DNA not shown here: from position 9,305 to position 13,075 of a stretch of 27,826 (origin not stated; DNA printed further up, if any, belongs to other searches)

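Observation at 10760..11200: AAA+ core of MoxR/McrB type embedded in the middle of a 1156-aa protein, with a Pro/Lys-rich C-terminal tail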

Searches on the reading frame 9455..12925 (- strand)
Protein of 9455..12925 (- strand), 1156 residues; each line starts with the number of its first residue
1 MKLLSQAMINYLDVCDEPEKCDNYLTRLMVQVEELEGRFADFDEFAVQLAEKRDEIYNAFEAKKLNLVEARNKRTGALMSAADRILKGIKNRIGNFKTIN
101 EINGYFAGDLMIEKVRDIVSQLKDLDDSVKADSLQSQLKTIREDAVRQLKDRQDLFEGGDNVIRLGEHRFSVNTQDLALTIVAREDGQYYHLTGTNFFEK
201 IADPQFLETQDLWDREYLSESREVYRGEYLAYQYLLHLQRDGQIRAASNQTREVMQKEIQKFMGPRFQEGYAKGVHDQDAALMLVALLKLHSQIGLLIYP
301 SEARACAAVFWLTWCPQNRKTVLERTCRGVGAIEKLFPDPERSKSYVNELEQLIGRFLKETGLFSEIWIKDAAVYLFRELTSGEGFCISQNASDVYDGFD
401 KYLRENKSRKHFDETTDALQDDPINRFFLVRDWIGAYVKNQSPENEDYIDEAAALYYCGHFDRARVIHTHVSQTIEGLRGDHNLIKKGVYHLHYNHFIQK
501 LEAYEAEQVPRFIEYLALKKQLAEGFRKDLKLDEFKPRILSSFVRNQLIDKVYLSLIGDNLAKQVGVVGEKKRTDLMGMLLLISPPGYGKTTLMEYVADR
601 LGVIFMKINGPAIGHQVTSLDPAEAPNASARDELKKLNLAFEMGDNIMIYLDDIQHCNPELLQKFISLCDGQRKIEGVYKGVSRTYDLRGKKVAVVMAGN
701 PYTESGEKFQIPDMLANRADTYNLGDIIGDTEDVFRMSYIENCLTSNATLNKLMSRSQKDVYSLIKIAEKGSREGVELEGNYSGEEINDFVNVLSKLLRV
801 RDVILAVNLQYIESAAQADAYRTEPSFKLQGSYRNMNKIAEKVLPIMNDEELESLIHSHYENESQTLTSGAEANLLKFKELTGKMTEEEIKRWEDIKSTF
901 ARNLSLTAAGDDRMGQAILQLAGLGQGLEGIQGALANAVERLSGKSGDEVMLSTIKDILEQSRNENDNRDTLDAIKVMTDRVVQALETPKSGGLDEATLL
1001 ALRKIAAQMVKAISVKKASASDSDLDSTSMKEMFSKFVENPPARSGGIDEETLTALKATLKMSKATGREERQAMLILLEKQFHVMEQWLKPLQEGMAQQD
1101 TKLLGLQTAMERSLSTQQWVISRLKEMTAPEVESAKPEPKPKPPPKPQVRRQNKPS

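Call 6: search_protein_families(library=pfam, proteins=[window:9455-12925:-], max_evalue=0.01)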
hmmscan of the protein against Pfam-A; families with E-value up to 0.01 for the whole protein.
window:9455-12925:- (1156 aa): 4 families
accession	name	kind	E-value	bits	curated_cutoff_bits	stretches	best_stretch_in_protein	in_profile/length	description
PF00004.35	AAA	-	6.6e-07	30.3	21.2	1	580-700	1-109/131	ATPase family associated with various cellular activities (AAA)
PF05496.18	RuvB_N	-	1.8e-05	25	27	1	564-616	20-72/159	Holliday junction DNA helicase RuvB P-loop domain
PF07728.20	AAA_5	-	9.1e-05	22.9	22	1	580-704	2-126/139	AAA domain (dynein-related subfamily)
PF13401.12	AAA_22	-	0.00018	22.2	27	1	578-671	6-110/130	AAA domain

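Call 7: search_protein_families(library=ncbifam, proteins=[window:9455-12925:-], max_evalue=0.01)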
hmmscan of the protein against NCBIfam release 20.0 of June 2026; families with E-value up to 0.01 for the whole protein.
window:9455-12925:- (1156 aa): 3 families
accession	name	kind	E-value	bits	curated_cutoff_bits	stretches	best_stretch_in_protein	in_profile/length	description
NF000868.0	PRK00080.1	equivalog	7.9e-06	25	282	1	565-615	39-89/330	Holliday junction branch migration DNA helicase RuvB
TIGR00635.1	ruvB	equivalog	5.2e-05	22.4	299.05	1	565-615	18-68/305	Holliday junction branch migration DNA helicase RuvB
TIGR01243.1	CDC48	subfamily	0.0014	17.1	802.65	1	580-614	215-249/733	CDC48 family AAA ATPase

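Call 8: search_protein_families(library=padloc, proteins=[window:9455-12925:-], max_evalue=0.1)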
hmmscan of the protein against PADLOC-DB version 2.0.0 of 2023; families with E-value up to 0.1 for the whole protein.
window:9455-12925:- (1156 aa): 3 families
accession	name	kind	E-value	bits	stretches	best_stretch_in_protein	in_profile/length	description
PDLC04232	IetA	-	0.0016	15.9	1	579-608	118-147/330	-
PDLC00794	Cyclase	-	0.005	14.2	1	59-138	171-251/297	oligonucleotide-cyclase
PDLC00915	TRIP13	-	0.012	13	1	570-605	56-91/302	TRIP13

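Call 9: search_solved_structures(query=window:9455-12925:-, max_evalue=1, show_alignments=2)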
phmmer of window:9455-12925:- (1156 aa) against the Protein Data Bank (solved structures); distinct sequences matched with E-value up to 1: 99 (the best 60 are shown).
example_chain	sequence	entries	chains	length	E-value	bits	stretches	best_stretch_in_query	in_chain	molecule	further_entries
5vc7_A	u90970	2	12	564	9.1e-05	23.5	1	580-617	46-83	VCP-like ATPase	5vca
5g4g_A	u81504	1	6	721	0.00018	22.5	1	580-617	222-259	VCP-LIKE ATPASE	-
5g4f_A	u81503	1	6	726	0.00018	22.5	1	580-617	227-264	VCP-LIKE ATPASE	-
6chs_H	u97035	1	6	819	0.00042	21.3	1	580-650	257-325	Putative cell division control protein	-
7pbl_A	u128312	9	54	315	0.00059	20.8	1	565-642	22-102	Holliday junction ATP-dependent DNA helicase RuvB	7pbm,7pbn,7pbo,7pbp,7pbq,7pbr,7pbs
7wub_D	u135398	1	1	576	0.00076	20.4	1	580-619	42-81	Transitional endoplasmic reticulum ATPase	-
7wub_C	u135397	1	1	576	0.00077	20.4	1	580-619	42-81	Transitional endoplasmic reticulum ATPase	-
9dx3_A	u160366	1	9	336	0.00078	20.4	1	564-614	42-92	Holliday junction branch migration complex subunit RuvB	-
6mck_A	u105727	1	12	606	0.00088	20.2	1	580-619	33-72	Transitional endoplasmic reticulum ATPase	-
9dx4_A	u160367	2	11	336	0.001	20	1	564-613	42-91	Holliday junction branch migration complex subunit RuvB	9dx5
7lmy_A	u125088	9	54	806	0.0013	19.6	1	580-619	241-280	Transitional endoplasmic reticulum ATPase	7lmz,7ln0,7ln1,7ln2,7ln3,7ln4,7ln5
7rlb_A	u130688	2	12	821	0.0014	19.6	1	580-619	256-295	Transitional endoplasmic reticulum ATPase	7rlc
7rlj_A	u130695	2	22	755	0.0015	19.5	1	580-619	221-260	Transitional endoplasmic reticulum ATPase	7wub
8yka_A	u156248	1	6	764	0.0015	19.5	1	580-619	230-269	Transitional endoplasmic reticulum ATPase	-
1ixr_C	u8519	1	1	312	0.0015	19.5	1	566-614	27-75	RuvB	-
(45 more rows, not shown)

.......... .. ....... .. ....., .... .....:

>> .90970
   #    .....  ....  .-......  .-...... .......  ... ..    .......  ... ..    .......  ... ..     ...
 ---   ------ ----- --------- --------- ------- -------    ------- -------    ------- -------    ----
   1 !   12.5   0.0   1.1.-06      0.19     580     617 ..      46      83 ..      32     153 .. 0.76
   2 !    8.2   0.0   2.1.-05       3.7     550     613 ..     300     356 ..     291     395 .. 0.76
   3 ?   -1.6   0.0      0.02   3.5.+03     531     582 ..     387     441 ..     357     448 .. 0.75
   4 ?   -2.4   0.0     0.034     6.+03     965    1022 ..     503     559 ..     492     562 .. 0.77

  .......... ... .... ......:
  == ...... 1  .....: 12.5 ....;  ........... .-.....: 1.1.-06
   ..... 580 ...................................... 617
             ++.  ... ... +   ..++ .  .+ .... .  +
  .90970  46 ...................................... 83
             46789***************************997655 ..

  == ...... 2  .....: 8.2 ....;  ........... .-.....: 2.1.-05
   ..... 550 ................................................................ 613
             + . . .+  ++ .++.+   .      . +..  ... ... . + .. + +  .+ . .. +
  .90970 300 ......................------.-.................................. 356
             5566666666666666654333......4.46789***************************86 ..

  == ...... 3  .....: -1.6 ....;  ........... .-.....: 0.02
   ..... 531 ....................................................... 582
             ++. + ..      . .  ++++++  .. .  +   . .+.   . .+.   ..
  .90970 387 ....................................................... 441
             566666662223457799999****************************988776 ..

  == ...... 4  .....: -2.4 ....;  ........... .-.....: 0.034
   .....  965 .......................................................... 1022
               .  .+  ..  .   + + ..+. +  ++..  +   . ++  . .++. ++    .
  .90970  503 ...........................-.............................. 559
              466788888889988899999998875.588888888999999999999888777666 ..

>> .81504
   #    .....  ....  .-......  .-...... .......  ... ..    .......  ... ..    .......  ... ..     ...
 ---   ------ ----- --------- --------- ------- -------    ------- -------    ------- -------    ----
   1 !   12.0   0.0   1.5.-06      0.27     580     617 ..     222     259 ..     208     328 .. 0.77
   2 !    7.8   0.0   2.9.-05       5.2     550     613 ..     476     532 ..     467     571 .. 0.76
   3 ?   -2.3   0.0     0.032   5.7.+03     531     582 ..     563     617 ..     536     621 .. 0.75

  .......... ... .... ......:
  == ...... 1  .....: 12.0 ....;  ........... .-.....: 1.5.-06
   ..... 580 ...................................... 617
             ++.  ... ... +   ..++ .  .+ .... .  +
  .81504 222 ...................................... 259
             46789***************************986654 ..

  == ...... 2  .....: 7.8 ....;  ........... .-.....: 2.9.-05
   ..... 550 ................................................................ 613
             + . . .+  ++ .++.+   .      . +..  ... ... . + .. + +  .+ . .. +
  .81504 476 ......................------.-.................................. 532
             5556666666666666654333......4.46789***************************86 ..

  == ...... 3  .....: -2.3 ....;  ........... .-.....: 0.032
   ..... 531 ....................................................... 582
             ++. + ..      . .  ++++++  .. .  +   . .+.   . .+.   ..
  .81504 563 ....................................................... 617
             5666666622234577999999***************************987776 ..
